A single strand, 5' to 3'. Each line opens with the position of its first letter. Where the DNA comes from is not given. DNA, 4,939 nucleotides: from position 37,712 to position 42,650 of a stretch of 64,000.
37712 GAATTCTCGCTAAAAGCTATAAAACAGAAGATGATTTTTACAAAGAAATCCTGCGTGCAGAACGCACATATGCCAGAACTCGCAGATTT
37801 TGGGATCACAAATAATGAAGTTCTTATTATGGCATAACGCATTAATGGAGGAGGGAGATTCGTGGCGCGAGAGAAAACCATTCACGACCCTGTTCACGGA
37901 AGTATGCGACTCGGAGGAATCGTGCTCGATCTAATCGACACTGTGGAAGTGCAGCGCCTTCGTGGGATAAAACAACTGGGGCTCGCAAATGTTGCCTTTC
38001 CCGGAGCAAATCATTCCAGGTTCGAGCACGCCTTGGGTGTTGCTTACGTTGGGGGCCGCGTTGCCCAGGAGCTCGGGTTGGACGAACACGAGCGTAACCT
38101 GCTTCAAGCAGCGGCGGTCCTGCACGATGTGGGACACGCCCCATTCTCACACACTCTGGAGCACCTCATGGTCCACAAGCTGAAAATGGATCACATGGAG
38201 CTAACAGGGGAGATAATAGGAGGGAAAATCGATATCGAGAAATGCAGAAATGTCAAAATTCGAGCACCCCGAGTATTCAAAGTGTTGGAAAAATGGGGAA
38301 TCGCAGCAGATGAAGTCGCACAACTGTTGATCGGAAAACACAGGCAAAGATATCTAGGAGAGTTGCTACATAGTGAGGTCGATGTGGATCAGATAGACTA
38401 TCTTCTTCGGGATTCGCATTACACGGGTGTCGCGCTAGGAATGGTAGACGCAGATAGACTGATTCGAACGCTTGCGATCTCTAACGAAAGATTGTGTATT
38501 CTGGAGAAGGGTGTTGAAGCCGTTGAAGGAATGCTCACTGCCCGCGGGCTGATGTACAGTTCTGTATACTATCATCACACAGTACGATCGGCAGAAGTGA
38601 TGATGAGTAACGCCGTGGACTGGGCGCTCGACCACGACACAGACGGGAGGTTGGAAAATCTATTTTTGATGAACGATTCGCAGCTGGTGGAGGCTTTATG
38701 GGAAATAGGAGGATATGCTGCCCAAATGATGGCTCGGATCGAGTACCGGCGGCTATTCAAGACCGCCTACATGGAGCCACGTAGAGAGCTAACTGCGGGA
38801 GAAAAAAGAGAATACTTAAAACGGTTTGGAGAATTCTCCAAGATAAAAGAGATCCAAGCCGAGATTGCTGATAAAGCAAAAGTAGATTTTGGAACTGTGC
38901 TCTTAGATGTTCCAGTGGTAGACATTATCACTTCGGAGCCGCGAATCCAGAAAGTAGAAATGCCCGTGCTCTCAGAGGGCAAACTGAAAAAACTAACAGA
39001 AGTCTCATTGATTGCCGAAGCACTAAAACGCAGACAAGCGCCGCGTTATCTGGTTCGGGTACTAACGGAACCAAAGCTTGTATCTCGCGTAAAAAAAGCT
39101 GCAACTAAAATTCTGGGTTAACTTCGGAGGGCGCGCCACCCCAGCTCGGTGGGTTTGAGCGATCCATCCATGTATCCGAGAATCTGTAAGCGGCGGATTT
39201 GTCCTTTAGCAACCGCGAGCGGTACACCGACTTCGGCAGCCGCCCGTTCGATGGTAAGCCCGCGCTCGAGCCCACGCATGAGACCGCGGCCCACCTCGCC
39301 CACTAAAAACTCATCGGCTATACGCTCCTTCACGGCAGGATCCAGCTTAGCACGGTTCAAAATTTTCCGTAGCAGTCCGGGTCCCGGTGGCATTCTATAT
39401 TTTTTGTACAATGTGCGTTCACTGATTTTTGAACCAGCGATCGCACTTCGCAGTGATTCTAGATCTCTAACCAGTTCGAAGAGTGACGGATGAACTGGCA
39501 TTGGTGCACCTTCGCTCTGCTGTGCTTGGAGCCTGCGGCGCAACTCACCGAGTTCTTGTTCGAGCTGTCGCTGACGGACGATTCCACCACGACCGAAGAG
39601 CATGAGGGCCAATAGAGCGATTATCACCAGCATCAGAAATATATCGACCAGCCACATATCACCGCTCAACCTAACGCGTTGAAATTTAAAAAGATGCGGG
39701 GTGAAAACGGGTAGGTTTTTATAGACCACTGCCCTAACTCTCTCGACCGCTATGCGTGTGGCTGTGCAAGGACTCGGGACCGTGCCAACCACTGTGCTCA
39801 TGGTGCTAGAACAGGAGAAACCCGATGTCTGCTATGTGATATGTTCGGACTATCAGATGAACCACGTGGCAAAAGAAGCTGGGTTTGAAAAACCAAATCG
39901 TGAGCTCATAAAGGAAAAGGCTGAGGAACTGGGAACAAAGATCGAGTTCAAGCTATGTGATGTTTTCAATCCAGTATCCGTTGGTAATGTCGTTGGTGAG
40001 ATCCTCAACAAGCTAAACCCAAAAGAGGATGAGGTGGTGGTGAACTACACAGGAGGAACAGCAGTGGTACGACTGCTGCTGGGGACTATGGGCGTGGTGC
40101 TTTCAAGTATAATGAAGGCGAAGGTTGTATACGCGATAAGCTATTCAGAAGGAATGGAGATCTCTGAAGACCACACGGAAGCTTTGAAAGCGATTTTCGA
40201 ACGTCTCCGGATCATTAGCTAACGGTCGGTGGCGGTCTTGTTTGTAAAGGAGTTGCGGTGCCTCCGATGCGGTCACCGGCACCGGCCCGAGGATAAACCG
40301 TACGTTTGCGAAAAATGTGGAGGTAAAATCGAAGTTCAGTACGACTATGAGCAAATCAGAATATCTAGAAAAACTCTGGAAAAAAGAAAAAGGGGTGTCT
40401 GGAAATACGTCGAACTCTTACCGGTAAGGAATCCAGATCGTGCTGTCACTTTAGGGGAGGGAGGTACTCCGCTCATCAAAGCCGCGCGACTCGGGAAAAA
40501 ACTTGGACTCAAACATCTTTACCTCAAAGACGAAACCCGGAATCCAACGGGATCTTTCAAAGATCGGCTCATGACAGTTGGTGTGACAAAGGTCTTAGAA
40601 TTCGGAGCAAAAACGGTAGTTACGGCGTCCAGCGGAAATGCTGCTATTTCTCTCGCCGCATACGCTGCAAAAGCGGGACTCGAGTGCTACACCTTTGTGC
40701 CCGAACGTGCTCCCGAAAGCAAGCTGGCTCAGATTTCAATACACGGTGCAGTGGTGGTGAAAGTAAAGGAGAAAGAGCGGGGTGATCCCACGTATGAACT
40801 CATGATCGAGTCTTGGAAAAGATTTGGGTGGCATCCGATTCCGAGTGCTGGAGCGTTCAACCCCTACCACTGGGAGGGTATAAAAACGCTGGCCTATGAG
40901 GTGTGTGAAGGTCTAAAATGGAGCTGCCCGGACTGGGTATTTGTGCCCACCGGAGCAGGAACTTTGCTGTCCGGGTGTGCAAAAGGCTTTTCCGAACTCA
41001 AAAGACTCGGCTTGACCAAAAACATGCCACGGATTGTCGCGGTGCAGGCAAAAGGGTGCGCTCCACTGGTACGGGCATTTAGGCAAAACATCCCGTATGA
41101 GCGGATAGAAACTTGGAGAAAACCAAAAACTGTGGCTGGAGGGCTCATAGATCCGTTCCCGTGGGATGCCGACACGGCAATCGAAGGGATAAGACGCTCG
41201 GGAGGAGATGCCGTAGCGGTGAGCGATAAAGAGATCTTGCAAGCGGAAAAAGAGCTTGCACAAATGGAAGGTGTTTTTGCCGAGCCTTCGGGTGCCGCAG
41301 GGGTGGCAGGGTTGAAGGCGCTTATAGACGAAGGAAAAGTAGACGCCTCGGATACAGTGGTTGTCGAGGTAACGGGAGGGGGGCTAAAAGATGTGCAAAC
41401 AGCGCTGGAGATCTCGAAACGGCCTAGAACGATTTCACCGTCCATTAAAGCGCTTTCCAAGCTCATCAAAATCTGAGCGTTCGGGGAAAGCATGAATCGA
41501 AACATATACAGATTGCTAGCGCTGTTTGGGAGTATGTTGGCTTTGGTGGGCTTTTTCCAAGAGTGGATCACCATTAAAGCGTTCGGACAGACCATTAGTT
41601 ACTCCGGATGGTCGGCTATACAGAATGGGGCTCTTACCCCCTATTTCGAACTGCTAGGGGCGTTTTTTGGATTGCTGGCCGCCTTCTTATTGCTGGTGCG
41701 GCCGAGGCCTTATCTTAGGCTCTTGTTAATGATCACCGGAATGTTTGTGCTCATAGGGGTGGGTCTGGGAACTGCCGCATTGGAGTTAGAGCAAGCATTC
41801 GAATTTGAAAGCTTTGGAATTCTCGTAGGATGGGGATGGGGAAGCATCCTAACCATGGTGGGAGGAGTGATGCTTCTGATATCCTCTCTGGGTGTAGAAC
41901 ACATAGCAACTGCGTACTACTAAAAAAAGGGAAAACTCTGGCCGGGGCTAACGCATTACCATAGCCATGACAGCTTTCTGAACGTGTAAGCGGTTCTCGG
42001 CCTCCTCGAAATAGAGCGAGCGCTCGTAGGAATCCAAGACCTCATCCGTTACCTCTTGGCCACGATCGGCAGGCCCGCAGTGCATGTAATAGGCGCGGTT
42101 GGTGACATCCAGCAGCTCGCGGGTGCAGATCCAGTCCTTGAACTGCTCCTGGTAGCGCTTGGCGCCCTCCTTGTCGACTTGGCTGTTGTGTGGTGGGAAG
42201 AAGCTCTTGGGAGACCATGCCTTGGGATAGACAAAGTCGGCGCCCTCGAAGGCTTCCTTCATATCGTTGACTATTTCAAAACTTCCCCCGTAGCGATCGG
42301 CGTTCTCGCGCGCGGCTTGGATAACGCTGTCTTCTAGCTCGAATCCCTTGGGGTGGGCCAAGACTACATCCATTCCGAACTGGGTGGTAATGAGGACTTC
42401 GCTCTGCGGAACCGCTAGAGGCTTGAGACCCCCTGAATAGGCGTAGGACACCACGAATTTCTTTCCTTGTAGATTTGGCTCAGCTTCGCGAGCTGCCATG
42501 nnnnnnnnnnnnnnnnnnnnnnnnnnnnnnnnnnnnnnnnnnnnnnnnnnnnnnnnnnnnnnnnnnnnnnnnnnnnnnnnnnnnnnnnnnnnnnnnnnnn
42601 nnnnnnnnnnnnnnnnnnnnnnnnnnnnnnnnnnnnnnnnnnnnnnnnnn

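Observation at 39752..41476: Stand-alone CARF-like mini-protein in an operon with a zinc-ribbon ThrC-family PLP enzyme, divergent from a membrane-anchored HTH regulator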

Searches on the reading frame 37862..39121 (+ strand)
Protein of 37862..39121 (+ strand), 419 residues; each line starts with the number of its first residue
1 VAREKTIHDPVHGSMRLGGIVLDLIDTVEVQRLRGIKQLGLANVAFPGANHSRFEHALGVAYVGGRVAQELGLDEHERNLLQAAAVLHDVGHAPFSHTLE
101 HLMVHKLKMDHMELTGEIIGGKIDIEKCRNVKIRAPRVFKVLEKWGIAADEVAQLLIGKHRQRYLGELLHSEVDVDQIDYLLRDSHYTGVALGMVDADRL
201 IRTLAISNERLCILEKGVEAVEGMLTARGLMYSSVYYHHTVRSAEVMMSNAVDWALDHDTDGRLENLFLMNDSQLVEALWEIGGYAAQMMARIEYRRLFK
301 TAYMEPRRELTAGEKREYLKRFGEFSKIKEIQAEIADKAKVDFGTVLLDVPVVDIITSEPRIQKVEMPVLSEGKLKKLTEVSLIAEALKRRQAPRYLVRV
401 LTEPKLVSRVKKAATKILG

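Call 3: search_protein_families(library=pfam, proteins=[window:37862-39121:+], max_evalue=1)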
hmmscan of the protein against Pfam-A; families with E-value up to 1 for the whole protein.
window:37862-39121:+ (419 aa): 4 families
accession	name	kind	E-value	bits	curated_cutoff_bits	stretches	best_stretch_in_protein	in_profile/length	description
PF19276.4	HD_assoc_2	-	3.4e-42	144.8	23.1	1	195-419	1-212/222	HD associated region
PF01966.28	HD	-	3.8e-10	40.5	22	1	53-183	1-115/116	HD domain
PF08668.18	HDOD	-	0.017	15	22.9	1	54-103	96-143/196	HDOD domain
PF06189.17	5-nucleotidase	-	0.16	11.1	28.2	1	66-166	175-268/302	5'-nucleotidase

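Call 4: search_protein_families(library=ncbifam, proteins=[window:37862-39121:+], max_evalue=1)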
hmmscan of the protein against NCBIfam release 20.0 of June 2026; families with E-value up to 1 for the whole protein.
window:37862-39121:+ (419 aa): 17 families
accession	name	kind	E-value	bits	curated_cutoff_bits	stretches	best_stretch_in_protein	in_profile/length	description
NF002829.0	PRK03007.1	equivalog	7.8e-07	28.3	385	1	51-101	65-112/425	deoxyguanosinetriphosphate triphosphohydrolase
TIGR01353.1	dGTP_triPase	subfamily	3.7e-06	26.7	152.35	1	50-103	36-97/389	dGTP triphosphohydrolase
NF002329.0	PRK01286.1-4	equivalog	4.6e-06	26.1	494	1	51-107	73-126/342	deoxyguanosinetriphosphate triphosphohydrolase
NF002327.0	PRK01286.1-2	equivalog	4.9e-06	25.9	393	1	52-108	75-128/345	deoxyguanosinetriphosphate triphosphohydrolase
NF002328.0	PRK01286.1-3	equivalog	2.3e-05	23.6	467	1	51-107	73-126/404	deoxyguanosinetriphosphate triphosphohydrolase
NF002326.0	PRK01286.1-1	equivalog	2.6e-05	23.8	390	1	52-103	68-116/379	deoxyguanosinetriphosphate triphosphohydrolase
NF002330.0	PRK01286.1-5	equivalog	0.0028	16.9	511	1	51-103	60-109/384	deoxyguanosinetriphosphate triphosphohydrolase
NF041026.1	antiphage_dGTPase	exception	0.0032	16.6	400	1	52-101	52-109/425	anti-phage deoxyguanosine triphosphatase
NF053512.1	nitric_RR_NosR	exception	0.0039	16.3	400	1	54-112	193-251/422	response regulator c-di-GMP phosphodiesterase, NosR family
TIGR00277.1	HDIG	domain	0.0059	16.4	27.6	1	54-97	6-46/84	HDIG domain-containing metalloprotein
TIGR03276.1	Phn-HD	hypoth_equivalog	0.0071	15.9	214.6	1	48-115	21-79/179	phosphonate degradation HD-domain oxygenase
TIGR02621.3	cas3_GSU0051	exception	0.014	14.2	400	1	55-93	673-711/854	type I-G CRISPR-associated helicase/endonuclease Cas3g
NF003701.1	PRK05318.1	subfamily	0.014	14.2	383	1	52-101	53-111/426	anti-phage deoxyguanosine triphosphatase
TIGR01596.1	cas3_HD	equivalog_domain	0.021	14.9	43.45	1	55-91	3-43/178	CRISPR-associated endonuclease Cas3''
NF045665.1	NTPtran_DVU1551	equivalog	0.022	13.8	315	1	51-99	216-266/359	DVU_1551 family NTP transferase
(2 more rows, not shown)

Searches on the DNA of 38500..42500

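Call 75: search_rna_families(source=window, start=38500, end=42500, threshold=evalue, max_evalue=1)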
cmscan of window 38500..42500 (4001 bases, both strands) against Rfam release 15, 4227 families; matches with E-value up to 1: 0.
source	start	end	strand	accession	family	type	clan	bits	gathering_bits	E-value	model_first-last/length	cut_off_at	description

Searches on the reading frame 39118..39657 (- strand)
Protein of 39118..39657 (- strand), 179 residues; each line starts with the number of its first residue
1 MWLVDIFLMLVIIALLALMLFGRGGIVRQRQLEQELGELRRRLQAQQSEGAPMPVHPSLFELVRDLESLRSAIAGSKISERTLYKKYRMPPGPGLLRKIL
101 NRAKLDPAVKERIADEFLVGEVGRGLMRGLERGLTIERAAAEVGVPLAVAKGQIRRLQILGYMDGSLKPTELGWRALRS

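Call 48: find_homologous_proteins(query=window:39118-39657:-, max_evalue=0.001)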
Query window:39118-39657:- (179 aa): 33 proteins with E <= 0.001 among 561 candidates.
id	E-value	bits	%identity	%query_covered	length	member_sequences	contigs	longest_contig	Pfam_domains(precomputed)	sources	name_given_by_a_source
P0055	1.1e-87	310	84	100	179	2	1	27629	-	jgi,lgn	jgi:hypothetical protein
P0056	2.1e-76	274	73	100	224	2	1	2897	-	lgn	-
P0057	7.7e-67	242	66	100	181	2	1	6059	-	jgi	jgi:hypothetical protein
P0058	9.5e-67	242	65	99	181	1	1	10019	-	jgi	-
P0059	1.2e-62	229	62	98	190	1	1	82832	-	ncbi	-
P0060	2.9e-60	221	58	99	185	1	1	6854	-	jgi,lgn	jgi:hypothetical protein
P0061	1.2e-54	203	53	99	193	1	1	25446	-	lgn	-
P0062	2.9e-54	201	58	98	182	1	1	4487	-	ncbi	ncbi:MAG: hypothetical protein QXG38_02275 [Candidatus Hadarchaeales archaeon]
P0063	4.3e-54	201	58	99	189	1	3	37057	-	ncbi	ncbi:MAG: hypothetical protein QW179_03185 [Candidatus Hadarchaeales archaeon]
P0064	6.3e-54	200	58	100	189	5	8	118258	-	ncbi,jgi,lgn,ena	ncbi:MAG: hypothetical protein QXP51_04415 [Candidatus Hadarchaeales archaeon]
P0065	7.2e-53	197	57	91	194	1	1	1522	-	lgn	-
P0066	2.5e-52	195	56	98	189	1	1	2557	-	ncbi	ncbi:MAG: hypothetical protein ACK4GQ_04380 [Candidatus Hadarchaeales archaeon]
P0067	3.0e-52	195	55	88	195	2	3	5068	-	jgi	jgi:hypothetical protein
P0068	5.6e-52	194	57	96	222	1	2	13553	-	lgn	-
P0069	2.7e-48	182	54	99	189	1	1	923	-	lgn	-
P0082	6.5e-39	152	50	99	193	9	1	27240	-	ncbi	ncbi:MAG: hypothetical protein QW315_04615 [Candidatus Hadarchaeum sp.]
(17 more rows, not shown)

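Call 59: predict_structure(alignment_id=A3)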
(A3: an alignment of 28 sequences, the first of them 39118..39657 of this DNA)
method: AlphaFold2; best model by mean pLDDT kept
length: 179 residues; sequences in the alignment: 28
mean_pLDDT: 86.4   pTM: 0.63
mean pLDDT of the five models: 86.4, 86.3, 85.5, 84.6, 84.6
residues with pLDDT >= 90: 107; 70-90: 50; 50-70: 21; < 50: 1
segments of 3 or more residues with pLDDT < 50: none
pLDDT, mean of each block of 10 residues (from residue 1): 86 82 63 78 64 64 94 93 96 94 89 89 95 96 95 94 94 88
secondary structure, 60 per line:
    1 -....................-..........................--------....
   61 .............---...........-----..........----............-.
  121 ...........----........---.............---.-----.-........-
elements in order: H2-21 H23-48 H57-73 H77-87 H93-102 H107-118 H120-131 H136-143 H147-159 H171-178

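Call 63: find_encoding_contigs(protein=P0064, flank=4000, max_places=1)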
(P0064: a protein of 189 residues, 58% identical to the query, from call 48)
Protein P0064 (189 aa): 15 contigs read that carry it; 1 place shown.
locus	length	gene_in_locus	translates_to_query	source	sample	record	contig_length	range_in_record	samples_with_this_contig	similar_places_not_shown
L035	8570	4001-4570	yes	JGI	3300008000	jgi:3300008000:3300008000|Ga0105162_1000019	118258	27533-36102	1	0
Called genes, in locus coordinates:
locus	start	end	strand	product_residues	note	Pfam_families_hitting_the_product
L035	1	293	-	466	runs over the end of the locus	PF01368:DHH, PF21763:DHH_CID, PF02272:DHHA1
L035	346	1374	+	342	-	PF01008:IF-2B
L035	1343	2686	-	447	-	PF01676:Metalloenzyme, PF10143:PhosphMutase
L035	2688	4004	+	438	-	PF22641:TiaS_TCKD, PF08489:TiaS_FLD, PF01336:tRNA_anti-codon, PF23783:Zn_ribbon_TiaS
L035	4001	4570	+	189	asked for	-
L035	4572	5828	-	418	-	PF01966:HD, PF19276:HD_assoc_2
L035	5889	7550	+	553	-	PF04675:DNA_ligase_A_N, PF01068:DNA_ligase_A_M, PF04679:DNA_ligase_A_C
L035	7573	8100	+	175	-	PF04019:DUF359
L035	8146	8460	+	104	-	PF01282:Ribosomal_S24e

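Call 64: find_encoding_contigs(protein=P0082, flank=4000, max_places=1)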
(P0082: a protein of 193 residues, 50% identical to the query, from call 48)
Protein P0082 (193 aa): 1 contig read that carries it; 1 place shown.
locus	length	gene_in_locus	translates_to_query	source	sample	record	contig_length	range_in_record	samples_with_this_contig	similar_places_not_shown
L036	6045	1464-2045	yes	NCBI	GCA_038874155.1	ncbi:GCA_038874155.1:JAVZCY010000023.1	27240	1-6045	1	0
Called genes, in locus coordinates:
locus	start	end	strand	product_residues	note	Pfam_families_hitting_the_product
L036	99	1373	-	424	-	PF00291:PALP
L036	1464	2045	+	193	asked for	-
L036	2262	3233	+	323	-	PF01261:AP_endonuc_2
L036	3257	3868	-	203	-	PF00227:Proteasome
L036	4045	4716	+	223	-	PF13742:tRNA_anti_2 (weak), PF01336:tRNA_anti-codon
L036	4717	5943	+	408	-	PF01970:TctA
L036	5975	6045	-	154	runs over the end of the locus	PF10107:Endonuc_Holl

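Call 76: search_protein_families(library=ncbifam, proteins=[L036:99-1373:-], max_evalue=1e-10)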
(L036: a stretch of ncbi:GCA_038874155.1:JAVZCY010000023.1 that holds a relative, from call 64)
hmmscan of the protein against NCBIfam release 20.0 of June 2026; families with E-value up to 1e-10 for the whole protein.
L036:99-1373:- (424 aa): 32 families (the best 25 are shown)
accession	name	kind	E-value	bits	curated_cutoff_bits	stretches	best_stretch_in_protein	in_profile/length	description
NF006050.0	PRK08197.1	equivalog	9.4e-107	357.3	303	1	3-392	6-389/406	threonine synthase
NF004170.0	PRK05638.1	equivalog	1.5e-76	257.8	421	1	6-389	2-360/442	threonine synthase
TIGR00260.1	thrC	equivalog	1e-65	222.1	167.1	1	56-387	1-338/340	threonine synthase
NF006205.0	PRK08329.1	equivalog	1e-53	182.5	358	1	6-386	2-345/347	threonine synthase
NF005035.0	PRK06450.1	equivalog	8.2e-53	179.4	301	1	6-386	4-336/338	threonine synthase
NF004996.0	PRK06381.1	equivalog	6.1e-49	166.7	266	1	77-383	14-317/319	threonine synthase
TIGR01127.1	ilvA_1Cterm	equivalog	1.7e-24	86.5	378.75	1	79-413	1-313/380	threonine ammonia-lyase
NF006390.0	PRK08639.1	equivalog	2.4e-24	86.1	421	1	79-400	26-329/418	threonine ammonia-lyase IlvA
NF006094.0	PRK08246.1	subfamily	4.5e-23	82.1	331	1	79-362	24-283/310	serine/threonine dehydratase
TIGR02079.1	THD1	equivalog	5.4e-20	71.6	440.55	1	79-397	17-318/410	threonine ammonia-lyase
TIGR03844.1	cysteate_syn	equivalog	7.4e-20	71.1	324.9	1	6-397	3-392/398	cysteate synthase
NF045641.2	BHydaspDhtseBhcB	equivalog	7.6e-17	61.4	550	1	79-384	21-304/312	beta-hydroxyaspartate dehydratase BhcB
TIGR01124.1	ilvA_2Cterm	equivalog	2.6e-16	59.3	411.3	1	79-379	18-301/499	threonine ammonia-lyase, biosynthetic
NF005600.0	PRK07334.1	equivalog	4.4e-16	58.5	496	1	79-409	29-335/408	threonine ammonia-lyase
NF006389.0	PRK08638.1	equivalog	8.3e-16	57.8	453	1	79-384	28-314/333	bifunctional threonine ammonia-lyase/L-serine ammonia-lyase TdcB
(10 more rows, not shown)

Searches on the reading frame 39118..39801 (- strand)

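Call 3: search_protein_families(library=pfam, proteins=[window:39118-39801:-], max_evalue=1)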
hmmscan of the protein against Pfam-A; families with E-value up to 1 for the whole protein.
window:39118-39801:- (227 aa): 1 family
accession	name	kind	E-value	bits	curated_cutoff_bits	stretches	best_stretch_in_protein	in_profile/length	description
PF04977.20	DivIC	-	0.028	14.7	28.9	1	60-98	2-40/80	Septum formation initiator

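Call 4: search_protein_families(library=ncbifam, proteins=[window:39118-39801:-], max_evalue=1)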
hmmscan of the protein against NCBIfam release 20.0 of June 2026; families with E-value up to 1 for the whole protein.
window:39118-39801:- (227 aa): 0 families
